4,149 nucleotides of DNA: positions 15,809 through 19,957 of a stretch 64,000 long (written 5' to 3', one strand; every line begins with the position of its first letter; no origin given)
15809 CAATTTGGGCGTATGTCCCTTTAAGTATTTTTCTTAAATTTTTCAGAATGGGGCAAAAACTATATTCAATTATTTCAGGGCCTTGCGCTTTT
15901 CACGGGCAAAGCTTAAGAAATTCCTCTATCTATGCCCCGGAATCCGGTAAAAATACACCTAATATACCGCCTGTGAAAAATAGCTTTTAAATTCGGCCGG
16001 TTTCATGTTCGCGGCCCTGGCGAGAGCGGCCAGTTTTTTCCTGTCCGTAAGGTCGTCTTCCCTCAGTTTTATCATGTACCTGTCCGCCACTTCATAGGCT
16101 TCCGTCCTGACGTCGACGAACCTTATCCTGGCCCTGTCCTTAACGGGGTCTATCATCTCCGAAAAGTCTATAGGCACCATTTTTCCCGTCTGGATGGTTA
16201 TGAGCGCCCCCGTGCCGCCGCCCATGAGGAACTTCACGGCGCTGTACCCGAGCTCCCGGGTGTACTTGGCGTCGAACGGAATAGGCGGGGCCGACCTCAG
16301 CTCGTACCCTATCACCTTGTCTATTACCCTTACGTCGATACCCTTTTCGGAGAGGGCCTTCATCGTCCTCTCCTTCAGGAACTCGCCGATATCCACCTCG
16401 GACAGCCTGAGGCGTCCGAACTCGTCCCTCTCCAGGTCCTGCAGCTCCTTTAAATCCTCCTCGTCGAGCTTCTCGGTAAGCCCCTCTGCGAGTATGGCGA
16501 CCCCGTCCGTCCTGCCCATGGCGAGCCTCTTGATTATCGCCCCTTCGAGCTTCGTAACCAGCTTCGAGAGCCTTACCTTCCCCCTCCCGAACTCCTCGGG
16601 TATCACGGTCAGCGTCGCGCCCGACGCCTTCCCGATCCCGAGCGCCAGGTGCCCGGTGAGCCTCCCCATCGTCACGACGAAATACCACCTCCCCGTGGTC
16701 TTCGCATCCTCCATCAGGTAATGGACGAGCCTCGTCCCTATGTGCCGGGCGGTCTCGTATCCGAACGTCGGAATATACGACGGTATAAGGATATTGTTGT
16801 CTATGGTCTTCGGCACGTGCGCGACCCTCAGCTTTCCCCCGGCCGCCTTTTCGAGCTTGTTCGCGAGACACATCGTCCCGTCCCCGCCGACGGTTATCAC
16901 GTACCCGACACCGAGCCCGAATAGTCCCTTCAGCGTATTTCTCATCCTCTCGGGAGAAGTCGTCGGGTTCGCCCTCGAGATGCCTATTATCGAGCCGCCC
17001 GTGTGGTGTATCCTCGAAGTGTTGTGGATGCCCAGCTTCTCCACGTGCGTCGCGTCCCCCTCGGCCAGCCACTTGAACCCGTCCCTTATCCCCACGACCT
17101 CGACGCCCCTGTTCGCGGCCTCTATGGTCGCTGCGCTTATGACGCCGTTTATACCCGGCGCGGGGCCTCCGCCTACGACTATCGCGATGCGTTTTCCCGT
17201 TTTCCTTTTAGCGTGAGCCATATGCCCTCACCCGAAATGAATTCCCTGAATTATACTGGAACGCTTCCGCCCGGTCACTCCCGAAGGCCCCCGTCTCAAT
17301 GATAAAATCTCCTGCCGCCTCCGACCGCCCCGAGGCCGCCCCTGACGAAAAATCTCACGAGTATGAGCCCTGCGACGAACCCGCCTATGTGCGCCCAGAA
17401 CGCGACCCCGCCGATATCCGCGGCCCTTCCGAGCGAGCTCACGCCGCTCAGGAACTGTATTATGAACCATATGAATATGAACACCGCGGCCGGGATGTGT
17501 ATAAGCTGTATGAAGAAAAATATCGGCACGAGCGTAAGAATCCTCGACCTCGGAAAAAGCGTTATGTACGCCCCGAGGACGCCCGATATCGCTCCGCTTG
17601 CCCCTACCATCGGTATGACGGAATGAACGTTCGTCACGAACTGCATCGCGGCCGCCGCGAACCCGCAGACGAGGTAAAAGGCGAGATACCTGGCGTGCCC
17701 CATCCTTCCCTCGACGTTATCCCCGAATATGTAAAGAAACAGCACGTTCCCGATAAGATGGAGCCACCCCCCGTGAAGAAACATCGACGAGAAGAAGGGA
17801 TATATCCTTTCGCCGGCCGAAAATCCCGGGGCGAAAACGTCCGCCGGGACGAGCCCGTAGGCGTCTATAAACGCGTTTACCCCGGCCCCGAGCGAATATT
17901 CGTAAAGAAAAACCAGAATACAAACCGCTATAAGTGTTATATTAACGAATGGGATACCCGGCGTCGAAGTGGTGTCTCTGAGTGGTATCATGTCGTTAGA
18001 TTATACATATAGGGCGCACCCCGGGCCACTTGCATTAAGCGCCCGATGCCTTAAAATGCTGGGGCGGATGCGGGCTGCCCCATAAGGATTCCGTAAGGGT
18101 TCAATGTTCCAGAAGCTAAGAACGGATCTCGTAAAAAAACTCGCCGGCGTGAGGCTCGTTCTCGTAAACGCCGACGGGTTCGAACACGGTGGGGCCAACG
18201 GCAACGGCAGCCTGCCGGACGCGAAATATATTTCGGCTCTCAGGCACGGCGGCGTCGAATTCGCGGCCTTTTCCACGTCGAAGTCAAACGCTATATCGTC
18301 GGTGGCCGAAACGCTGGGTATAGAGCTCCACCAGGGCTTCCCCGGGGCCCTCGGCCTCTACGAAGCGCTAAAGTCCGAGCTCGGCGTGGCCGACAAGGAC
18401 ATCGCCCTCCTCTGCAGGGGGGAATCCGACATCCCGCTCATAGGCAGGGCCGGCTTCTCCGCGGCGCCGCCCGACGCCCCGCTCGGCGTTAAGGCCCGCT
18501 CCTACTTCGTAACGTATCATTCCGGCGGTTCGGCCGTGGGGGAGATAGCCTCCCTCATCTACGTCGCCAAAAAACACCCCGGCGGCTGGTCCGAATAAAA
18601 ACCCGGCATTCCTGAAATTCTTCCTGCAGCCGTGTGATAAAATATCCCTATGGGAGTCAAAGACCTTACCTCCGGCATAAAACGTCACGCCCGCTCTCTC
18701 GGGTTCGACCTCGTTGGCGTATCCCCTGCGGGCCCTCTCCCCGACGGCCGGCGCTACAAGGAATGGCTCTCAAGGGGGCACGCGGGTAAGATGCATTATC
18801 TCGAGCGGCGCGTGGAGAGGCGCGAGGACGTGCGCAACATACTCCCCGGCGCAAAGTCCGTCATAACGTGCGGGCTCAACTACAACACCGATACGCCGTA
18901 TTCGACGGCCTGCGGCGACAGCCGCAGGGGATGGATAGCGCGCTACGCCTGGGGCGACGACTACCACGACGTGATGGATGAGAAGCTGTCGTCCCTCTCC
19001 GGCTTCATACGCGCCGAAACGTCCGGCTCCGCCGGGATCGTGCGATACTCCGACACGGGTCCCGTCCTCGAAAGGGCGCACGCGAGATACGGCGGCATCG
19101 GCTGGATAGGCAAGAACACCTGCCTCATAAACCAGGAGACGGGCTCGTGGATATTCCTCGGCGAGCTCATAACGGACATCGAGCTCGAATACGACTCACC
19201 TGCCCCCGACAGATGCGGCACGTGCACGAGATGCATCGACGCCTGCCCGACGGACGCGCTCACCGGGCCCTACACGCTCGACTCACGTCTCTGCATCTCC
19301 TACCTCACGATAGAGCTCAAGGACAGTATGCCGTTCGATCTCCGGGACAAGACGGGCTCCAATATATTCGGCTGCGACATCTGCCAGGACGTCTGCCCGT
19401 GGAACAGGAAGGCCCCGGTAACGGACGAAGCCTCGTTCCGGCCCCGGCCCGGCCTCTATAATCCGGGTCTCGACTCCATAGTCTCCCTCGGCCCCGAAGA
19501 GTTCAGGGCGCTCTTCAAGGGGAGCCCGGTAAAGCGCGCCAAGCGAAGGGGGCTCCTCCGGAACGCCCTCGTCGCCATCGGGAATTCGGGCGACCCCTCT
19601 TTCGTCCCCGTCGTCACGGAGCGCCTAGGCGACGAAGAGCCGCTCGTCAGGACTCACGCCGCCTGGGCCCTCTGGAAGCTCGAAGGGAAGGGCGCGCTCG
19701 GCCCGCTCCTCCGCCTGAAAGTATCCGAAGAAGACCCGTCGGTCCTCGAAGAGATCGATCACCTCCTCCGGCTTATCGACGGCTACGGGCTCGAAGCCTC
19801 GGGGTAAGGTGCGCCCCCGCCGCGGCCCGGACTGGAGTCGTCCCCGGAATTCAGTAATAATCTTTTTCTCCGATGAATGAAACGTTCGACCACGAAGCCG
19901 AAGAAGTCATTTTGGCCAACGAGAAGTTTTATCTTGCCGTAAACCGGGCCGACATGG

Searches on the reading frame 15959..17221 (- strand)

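Call 45: search_protein_families(library=pfam, proteins=[window:15959-17221:-], max_evalue=0.00001)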
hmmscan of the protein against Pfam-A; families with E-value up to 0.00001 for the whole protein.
window:15959-17221:- (420 aa): 1 family
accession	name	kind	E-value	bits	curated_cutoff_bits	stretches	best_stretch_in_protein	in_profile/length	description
PF00365.25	PFK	-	7.8e-51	173.5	30.9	1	11-332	1-277/277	Phosphofructokinase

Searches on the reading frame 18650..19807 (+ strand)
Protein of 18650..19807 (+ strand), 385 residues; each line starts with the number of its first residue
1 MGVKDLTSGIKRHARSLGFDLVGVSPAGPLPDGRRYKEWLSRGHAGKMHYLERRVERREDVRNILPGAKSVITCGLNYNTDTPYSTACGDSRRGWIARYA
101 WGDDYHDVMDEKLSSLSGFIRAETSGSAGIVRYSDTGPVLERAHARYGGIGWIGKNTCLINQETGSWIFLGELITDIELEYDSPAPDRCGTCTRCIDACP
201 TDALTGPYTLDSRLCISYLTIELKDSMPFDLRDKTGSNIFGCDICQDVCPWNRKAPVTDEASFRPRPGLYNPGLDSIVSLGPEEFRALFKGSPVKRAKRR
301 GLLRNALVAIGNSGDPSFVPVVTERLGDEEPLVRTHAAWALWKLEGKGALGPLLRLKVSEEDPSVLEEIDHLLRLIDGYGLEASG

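Call 45: search_protein_families(library=pfam, proteins=[window:18650-19807:+], max_evalue=0.00001)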
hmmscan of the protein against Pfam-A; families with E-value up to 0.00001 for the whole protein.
window:18650-19807:+ (385 aa): 4 families
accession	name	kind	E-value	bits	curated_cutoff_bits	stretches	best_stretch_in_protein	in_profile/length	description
PF13484.11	Fer4_16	-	6.7e-23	81.7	30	1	188-252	1-66/66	4Fe-4S double cluster binding domain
PF08331.15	QueG_DUF1730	-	3.3e-20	72.2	25.1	1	58-136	1-77/77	Epoxyqueuosine reductase QueG, DUF1730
PF13646.12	HEAT_2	-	2.8e-07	31.2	27.7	1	304-366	18-80/88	HEAT repeats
PF00037.32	Fer4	-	7.2e-06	26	21.1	0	186-205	5-24/24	4Fe-4S binding domain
